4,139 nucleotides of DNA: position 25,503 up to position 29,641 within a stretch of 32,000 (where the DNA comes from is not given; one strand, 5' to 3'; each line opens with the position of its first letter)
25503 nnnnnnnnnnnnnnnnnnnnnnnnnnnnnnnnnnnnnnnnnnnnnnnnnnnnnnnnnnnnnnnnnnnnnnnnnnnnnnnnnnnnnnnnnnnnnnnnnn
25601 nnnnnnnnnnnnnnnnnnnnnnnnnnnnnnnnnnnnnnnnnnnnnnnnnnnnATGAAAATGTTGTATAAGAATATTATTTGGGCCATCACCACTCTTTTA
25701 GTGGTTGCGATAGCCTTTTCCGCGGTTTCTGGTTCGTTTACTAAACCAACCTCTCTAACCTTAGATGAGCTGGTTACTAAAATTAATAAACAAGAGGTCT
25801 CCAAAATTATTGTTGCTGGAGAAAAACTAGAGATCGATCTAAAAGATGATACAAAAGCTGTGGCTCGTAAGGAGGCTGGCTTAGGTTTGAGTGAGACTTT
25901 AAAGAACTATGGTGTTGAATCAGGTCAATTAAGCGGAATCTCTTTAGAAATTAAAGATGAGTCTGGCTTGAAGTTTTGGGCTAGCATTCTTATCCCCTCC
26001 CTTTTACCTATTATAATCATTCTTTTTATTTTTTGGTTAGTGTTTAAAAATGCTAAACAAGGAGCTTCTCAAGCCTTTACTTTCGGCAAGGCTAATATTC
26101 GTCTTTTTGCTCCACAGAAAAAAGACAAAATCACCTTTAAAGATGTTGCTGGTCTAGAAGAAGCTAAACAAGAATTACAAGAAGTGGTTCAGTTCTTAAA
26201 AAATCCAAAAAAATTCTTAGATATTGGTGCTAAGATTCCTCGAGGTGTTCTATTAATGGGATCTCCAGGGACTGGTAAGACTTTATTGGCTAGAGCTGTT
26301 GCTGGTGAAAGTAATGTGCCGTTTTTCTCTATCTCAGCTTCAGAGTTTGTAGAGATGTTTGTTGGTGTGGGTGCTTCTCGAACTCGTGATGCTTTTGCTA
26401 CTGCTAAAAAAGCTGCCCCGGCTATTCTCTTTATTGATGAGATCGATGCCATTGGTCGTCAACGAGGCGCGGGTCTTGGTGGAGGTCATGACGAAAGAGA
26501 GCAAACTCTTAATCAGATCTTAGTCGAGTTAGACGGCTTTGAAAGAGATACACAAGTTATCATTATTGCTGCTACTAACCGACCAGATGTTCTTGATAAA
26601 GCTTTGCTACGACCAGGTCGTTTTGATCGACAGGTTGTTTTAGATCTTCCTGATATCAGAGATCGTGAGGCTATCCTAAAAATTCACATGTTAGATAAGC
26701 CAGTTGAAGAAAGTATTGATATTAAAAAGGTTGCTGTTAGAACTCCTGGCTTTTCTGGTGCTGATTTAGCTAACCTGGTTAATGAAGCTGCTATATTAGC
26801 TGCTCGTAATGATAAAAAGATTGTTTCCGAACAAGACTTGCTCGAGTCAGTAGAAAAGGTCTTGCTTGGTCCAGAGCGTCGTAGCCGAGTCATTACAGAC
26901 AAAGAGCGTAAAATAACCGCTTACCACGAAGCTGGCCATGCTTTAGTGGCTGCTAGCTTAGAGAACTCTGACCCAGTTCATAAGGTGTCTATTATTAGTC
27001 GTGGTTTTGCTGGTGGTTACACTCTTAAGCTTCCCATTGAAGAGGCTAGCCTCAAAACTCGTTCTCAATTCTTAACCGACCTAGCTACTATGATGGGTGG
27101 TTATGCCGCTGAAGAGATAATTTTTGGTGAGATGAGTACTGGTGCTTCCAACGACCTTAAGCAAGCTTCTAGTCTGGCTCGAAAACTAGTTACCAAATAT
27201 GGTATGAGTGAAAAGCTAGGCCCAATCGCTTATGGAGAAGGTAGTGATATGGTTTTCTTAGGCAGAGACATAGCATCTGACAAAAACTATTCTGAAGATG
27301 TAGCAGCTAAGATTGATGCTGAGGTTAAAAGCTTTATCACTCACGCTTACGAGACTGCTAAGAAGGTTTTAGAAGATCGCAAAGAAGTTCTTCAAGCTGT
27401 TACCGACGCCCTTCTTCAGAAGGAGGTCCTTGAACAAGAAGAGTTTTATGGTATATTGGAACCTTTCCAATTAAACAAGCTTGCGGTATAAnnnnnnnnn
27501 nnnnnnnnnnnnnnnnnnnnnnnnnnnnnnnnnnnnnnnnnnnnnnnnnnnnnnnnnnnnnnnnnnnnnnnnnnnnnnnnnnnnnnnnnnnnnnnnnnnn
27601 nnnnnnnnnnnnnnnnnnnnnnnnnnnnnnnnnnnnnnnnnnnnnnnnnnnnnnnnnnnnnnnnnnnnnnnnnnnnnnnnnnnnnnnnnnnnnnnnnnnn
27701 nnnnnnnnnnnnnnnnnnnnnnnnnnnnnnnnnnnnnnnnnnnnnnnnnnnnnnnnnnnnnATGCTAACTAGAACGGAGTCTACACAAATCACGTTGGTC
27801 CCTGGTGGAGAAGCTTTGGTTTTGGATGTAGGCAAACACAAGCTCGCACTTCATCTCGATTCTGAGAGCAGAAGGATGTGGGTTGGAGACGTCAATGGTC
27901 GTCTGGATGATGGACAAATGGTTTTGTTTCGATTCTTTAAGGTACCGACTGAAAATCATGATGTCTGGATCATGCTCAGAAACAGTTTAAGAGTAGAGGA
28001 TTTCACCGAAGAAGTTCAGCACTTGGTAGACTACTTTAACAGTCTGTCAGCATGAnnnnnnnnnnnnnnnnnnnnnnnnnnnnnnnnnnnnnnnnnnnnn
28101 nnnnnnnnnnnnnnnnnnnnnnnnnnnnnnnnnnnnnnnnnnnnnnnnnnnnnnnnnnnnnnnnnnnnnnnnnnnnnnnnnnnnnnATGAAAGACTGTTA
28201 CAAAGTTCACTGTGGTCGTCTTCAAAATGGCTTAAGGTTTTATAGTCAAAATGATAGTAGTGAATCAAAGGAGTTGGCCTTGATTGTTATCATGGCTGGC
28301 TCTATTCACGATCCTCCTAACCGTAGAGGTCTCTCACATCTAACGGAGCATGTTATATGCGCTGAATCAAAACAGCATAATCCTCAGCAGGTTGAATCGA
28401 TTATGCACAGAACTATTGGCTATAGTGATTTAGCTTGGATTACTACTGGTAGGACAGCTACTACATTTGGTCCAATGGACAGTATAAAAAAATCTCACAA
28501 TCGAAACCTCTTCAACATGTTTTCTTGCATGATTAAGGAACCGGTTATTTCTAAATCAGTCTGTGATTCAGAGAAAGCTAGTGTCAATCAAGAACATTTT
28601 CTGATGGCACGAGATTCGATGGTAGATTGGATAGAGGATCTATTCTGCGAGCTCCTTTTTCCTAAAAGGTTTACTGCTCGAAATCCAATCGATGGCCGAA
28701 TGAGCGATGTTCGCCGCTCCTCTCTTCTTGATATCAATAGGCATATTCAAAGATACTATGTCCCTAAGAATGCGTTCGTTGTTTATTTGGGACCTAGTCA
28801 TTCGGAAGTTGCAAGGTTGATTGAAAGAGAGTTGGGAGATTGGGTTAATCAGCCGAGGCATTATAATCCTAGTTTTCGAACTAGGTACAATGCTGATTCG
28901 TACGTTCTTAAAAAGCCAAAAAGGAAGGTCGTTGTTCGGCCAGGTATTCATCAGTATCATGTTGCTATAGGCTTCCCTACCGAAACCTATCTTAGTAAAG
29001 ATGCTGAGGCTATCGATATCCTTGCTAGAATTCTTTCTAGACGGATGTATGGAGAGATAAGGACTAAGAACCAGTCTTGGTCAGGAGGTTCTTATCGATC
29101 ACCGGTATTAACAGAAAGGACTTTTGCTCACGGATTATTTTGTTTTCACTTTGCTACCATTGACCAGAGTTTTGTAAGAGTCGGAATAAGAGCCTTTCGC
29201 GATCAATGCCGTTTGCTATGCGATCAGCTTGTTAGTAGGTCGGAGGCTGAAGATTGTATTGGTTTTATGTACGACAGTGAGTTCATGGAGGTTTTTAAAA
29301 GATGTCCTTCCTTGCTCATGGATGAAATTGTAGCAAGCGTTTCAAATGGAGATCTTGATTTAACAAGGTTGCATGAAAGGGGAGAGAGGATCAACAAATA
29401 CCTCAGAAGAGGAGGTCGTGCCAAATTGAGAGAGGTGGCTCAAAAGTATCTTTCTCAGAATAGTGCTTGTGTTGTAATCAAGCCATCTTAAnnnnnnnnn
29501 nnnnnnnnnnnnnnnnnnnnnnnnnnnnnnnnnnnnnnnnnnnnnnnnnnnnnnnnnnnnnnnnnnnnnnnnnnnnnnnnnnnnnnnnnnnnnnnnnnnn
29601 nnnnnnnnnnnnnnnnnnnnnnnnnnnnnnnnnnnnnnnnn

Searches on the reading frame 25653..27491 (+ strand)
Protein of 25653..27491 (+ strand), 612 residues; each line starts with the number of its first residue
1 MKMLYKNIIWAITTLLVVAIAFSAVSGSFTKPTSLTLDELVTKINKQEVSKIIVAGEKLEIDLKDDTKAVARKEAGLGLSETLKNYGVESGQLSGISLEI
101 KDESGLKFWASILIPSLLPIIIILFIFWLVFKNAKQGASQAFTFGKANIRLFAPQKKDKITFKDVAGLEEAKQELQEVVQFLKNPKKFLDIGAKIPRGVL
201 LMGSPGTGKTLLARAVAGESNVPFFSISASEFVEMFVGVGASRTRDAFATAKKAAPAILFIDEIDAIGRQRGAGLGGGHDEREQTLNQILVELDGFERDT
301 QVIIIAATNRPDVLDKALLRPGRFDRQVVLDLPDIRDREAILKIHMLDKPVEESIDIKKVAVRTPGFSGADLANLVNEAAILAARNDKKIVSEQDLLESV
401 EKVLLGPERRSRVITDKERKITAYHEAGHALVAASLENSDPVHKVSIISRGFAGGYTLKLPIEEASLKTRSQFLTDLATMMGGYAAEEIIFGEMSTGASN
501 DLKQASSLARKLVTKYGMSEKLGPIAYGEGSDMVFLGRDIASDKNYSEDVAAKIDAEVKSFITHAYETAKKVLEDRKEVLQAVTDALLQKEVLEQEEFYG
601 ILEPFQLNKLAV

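Call 8: search_protein_families(library=pfam, proteins=[window:25653-27491:+], max_evalue=1)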
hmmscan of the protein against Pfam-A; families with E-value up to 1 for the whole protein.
window:25653-27491:+ (612 aa): 26 families (the best 25 are shown)
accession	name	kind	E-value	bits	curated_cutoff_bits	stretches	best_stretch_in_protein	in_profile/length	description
PF01434.24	Peptidase_M41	-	2.1e-68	230.4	29.9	1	412-599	1-189/191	Peptidase family M41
PF00004.35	AAA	-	1.2e-43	149.2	21.2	1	199-331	1-130/131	ATPase family associated with various cellular activities (AAA)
PF17862.7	AAA_lid_3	-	6.1e-15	54.9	27.2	1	354-397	1-44/45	AAA+ lid domain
PF07728.20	AAA_5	-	7e-06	26.5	22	1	198-319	1-136/139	AAA domain (dynein-related subfamily)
PF06480.20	FtsH_ext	-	3.8e-05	24.3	25.5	1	8-89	2-97/103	FtsH Extracellular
PF06068.19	TIP49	-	7.9e-05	22.4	23.8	1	196-233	50-89/347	TIP49 P-loop domain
PF05496.18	RuvB_N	-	9.7e-05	22.6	27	1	162-268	6-97/159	Holliday junction DNA helicase RuvB P-loop domain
PF13191.12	AAA_16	-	0.00035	21.5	32.6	1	194-218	22-46/167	AAA ATPase domain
PF13401.12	AAA_22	-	0.00039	21.2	27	1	199-227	8-39/130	AAA domain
PF20720.3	nSTAND3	-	0.0017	18.5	27.2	1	199-345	20-152/155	Novel STAND NTPase 3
PF05673.19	DUF815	-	0.0026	17.4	23.8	1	140-219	4-76/249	Protein of unknown function (DUF815)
PF01078.27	Mg_chelatase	-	0.0042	16.9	20.3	1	184-217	10-43/207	Magnesium chelatase, subunit ChlI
PF13521.12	AAA_28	-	0.0071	17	27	1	199-250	2-49/164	AAA domain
PF00158.32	Sigma54_activat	-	0.0072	16.5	20.2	1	193-236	19-65/168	Sigma-54 interaction domain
PF13671.12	AAA_33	-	0.024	15.4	27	1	199-252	2-52/143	AAA domain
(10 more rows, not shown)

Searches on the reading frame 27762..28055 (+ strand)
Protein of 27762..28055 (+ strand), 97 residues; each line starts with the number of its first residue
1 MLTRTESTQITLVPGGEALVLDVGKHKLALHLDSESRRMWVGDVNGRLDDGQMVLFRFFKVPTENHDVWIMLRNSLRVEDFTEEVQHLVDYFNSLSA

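Call 8: search_protein_families(library=pfam, proteins=[window:27762-28055:+], max_evalue=1)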
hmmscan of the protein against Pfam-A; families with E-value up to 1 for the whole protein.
window:27762-28055:+ (97 aa): 1 family
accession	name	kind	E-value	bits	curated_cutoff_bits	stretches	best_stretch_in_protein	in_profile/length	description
PF08624.15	CRC_subunit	-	0.056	14.3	25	1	43-87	19-64/135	Chromatin remodelling complex Rsc7/Swp82 subunit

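Call 66: search_protein_families(library=ncbifam, proteins=[window:27762-28055:+], max_evalue=0.01)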
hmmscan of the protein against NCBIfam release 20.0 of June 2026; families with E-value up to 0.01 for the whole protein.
window:27762-28055:+ (97 aa): 0 families
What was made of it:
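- Tried and rejected: No model matched the ORF, its neighbours or two homologues (call 66).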

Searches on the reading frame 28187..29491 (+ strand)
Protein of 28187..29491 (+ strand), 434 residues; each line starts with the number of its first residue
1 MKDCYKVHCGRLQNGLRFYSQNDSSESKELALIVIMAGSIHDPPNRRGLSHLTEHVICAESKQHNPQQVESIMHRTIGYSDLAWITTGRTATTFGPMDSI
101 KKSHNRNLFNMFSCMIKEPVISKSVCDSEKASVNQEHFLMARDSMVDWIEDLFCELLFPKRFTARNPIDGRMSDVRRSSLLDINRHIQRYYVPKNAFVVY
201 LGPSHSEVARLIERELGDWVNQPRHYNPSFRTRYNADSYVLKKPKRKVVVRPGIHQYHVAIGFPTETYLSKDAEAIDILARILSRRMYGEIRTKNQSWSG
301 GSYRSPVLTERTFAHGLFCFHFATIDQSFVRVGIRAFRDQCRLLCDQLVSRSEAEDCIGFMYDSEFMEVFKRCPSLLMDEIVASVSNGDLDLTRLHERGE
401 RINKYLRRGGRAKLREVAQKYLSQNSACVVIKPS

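Call 8: search_protein_families(library=pfam, proteins=[window:28187-29491:+], max_evalue=1)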
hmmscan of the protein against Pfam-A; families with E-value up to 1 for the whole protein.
window:28187-29491:+ (434 aa): 3 families
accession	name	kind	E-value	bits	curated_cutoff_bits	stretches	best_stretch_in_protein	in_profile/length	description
PF05193.26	Peptidase_M16_C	-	4.9e-12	46.5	23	1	182-353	6-173/181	Peptidase M16 inactive domain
PF00675.25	Peptidase_M16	-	4.5e-08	33.6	22.3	1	19-136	3-115/149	Insulinase (Peptidase family M16)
PF14066.11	DUF4256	-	0.18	11.9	27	1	89-187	40-135/173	Protein of unknown function (DUF4256)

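Call 40: find_homologous_proteins(query=window:28187-29491:+, max_evalue=1e-20)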
Query window:28187-29491:+ (434 aa): 33 proteins with E <= 1e-20 among 2636 candidates.
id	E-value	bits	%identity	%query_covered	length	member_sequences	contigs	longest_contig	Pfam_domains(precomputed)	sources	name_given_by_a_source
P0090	5.1e-298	1006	100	100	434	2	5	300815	PF00675.26,PF05193.27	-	-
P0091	3.9e-181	621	61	100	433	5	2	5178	PF00675.26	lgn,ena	-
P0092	7.0e-149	514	54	100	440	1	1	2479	PF00675.26,PF05193.27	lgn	-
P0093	8.3e-149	514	52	99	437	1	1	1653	PF00675.26,PF05193.27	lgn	-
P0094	2.2e-142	493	51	99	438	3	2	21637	PF00675.26,PF05193.27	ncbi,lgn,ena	-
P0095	2.1e-138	480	50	100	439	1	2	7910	PF00675.26,PF05193.27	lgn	-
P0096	3.8e-138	479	51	99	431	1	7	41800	PF00675.26,PF05193.27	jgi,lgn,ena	-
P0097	4.4e-136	472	51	100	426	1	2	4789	PF00675.26,PF05193.27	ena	-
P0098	9.4e-136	471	49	99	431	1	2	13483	PF00675.26,PF05193.27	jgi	-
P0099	9.8e-81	290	37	97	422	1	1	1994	PF00675.26,PF05193.27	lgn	-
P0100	2.4e-80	288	37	97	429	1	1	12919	PF00675.26,PF05193.27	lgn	-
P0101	1.3e-79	286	37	97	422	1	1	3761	PF00675.26,PF05193.27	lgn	-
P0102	2.5e-79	285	37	99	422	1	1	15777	PF00675.26,PF05193.27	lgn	-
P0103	4.9e-79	284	37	99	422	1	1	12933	PF00675.26,PF05193.27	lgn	-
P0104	6.2e-76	274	37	100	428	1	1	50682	PF00675.26,PF05193.27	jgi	jgi:predicted Zn-dependent peptidase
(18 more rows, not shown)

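Call 41: find_encoding_contigs(protein=P0091, flank=5000, max_places=3)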
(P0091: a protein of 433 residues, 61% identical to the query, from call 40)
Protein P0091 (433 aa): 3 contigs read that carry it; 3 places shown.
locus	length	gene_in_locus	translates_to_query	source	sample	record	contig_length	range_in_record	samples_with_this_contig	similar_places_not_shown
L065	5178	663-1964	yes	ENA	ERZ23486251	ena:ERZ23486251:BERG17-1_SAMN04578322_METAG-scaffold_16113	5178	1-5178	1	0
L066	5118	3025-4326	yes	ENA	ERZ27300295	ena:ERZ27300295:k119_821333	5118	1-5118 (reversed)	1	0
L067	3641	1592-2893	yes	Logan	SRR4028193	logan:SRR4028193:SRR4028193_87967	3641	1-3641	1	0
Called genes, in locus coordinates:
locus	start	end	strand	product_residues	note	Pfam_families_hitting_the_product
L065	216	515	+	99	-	-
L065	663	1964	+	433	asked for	PF00675:Peptidase_M16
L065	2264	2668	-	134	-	-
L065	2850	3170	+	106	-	-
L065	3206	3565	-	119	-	-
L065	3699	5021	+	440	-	PF01225:Mur_ligase, PF08245:Mur_ligase_M, PF02875:Mur_ligase_C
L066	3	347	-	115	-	?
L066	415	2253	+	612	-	PF00004:AAA, PF17862:AAA_lid_3, PF01434:Peptidase_M41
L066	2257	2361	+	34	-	-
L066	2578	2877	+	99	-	-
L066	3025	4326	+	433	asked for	PF00675:Peptidase_M16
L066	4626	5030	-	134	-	-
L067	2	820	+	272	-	?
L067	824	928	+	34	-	-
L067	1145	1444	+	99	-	-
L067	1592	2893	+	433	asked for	PF00675:Peptidase_M16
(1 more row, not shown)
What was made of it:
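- Tried and rejected: The 61%-identity lineage still has the gene (call 41).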

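Call 42: find_encoding_contigs(protein=P0096, flank=5000, max_places=3)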
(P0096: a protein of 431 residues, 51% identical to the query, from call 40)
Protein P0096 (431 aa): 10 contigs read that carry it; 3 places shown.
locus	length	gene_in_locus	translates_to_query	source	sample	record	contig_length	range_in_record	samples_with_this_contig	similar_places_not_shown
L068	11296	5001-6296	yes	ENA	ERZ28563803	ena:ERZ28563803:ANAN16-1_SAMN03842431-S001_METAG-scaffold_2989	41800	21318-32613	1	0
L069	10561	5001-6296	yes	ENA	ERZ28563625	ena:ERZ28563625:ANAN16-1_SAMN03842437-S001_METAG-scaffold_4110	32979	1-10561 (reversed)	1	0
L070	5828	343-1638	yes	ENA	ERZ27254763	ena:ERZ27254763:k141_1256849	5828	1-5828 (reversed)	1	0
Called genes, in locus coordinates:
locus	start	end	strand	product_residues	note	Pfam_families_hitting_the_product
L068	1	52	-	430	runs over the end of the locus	PF07724:AAA_2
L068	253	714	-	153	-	PF00075:RNase_H, PF13456:RVT_3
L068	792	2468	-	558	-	PF01368:DHH, PF02272:DHHA1, PF17768:RecJ_OB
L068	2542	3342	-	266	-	PF04402:SIMPL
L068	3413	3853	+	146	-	-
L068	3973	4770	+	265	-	PF02535:Zip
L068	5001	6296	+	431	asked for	PF00675:Peptidase_M16, PF05193:Peptidase_M16_C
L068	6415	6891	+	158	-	PF02535:Zip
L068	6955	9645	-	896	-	PF00690:Cation_ATPase_N, PF08282:Hydrolase_3 (faint), PF00122:E1-E2_ATPase, PF00702:Hydrolase, PF13246:Cation_ATPase, PF00689:Cation_ATPase_C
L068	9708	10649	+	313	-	PF00574:CLP_protease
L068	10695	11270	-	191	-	PF01769:MgtE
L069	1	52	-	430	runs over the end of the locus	PF07724:AAA_2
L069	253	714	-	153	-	PF00075:RNase_H, PF13456:RVT_3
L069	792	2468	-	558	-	PF01368:DHH, PF02272:DHHA1, PF17768:RecJ_OB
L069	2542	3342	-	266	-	PF04402:SIMPL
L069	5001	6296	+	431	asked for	PF00675:Peptidase_M16, PF05193:Peptidase_M16_C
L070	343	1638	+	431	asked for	PF00675:Peptidase_M16, PF05193:Peptidase_M16_C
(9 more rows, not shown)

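Call 43: find_encoding_contigs(protein=P0094, flank=5000, max_places=3)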
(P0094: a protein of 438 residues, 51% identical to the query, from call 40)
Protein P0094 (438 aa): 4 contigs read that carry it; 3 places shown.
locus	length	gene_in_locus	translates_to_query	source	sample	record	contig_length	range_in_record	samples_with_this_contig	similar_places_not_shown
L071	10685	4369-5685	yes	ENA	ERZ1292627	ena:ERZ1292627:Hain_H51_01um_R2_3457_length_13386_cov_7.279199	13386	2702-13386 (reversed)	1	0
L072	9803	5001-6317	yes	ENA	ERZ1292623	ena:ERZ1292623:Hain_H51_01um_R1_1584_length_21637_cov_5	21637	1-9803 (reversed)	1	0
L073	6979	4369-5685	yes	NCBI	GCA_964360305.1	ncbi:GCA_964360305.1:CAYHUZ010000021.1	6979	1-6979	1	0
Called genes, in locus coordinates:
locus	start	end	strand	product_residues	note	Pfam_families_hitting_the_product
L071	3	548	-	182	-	?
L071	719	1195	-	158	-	-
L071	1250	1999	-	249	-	PF00557:Peptidase_M24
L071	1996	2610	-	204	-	PF00406:ADK, PF13207:AAA_17 (weak)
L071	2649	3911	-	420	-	PF00344:SecY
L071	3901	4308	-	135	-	PF00828:Ribosomal_L27A (weak)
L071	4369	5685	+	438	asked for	PF00675:Peptidase_M16, PF05193:Peptidase_M16_C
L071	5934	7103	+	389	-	PF08529:NusA_N, PF13184:KH_NusA_1st, PF26594:KH_NusA_2nd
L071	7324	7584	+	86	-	-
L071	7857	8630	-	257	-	-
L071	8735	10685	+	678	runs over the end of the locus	PF03030:H_PPase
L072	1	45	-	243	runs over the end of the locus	PF13641:Glyco_tranf_2_3, PF00535:Glycos_transf_2, PF10111:Glyco_tranf_2_2 (weak)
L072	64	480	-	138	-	PF03652:RuvX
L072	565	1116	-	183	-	PF20803:PaaX_M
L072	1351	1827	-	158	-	-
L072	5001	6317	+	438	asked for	PF00675:Peptidase_M16, PF05193:Peptidase_M16_C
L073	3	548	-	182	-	?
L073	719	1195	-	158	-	-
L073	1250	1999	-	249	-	PF00557:Peptidase_M24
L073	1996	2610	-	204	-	PF00406:ADK, PF13207:AAA_17 (weak)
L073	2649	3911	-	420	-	PF00344:SecY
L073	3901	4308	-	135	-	PF00828:Ribosomal_L27A (weak)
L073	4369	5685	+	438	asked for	PF00675:Peptidase_M16, PF05193:Peptidase_M16_C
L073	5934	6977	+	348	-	?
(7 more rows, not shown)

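Call 76: find_encoding_contigs(protein=P0092, flank=3000, max_places=2)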
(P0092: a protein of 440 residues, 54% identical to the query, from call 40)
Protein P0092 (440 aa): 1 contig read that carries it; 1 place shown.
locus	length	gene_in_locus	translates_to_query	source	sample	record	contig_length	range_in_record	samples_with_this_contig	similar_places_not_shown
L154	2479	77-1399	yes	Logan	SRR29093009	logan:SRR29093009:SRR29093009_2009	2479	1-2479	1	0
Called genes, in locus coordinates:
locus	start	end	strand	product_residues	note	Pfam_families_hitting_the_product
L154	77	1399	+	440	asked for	PF00675:Peptidase_M16, PF05193:Peptidase_M16_C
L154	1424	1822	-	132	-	PF01551:Peptidase_M23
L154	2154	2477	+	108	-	?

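Call 77: find_encoding_contigs(protein=P0095, flank=4000, max_places=2)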
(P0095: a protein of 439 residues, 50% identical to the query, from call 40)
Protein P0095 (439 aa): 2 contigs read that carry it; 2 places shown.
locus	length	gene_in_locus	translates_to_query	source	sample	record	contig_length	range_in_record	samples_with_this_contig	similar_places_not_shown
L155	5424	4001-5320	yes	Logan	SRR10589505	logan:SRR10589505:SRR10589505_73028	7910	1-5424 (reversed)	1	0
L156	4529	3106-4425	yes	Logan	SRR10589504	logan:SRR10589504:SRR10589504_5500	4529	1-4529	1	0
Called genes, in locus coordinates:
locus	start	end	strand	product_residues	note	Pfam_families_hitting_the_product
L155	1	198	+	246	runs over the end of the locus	PF02096:60KD_IMP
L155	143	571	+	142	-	PF01424:R3H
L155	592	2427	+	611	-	PF06480:FtsH_ext (weak), PF00004:AAA, PF07728:AAA_5 (faint), PF20720:nSTAND3 (faint), PF17862:AAA_lid_3, PF01434:Peptidase_M41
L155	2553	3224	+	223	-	PF13384:HTH_23 (weak)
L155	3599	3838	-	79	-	-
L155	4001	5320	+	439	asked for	PF00675:Peptidase_M16, PF05193:Peptidase_M16_C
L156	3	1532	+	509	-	?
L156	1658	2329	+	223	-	PF13384:HTH_23 (weak)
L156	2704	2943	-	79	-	-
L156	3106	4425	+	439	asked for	PF00675:Peptidase_M16, PF05193:Peptidase_M16_C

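Call 78: find_encoding_contigs(protein=P0097, flank=4000, max_places=2)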
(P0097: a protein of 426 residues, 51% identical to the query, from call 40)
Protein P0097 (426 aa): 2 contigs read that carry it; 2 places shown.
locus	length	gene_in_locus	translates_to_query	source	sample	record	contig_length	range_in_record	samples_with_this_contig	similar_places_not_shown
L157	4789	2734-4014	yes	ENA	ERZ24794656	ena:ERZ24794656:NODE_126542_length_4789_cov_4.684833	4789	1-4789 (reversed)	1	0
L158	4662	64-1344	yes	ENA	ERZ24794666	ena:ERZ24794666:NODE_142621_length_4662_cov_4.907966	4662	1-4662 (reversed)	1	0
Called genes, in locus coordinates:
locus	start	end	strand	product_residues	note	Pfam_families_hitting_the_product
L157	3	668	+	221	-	?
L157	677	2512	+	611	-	PF00004:AAA, PF07728:AAA_5 (faint), PF20720:nSTAND3 (faint), PF17862:AAA_lid_3, PF01434:Peptidase_M41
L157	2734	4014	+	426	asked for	PF00675:Peptidase_M16, PF05193:Peptidase_M16_C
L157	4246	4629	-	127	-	PF02021:UPF0102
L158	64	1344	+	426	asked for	PF00675:Peptidase_M16, PF05193:Peptidase_M16_C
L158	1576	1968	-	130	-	PF02021:UPF0102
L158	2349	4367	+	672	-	PF22745:Nlig-Ia, PF01653:DNA_ligase_aden, PF03120:OB_DNA_ligase, PF14520:HHH_5 (weak), PF12826:HHH_2, PF00533:BRCT, PF12738:PTCB-BRCT (weak)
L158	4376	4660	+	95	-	?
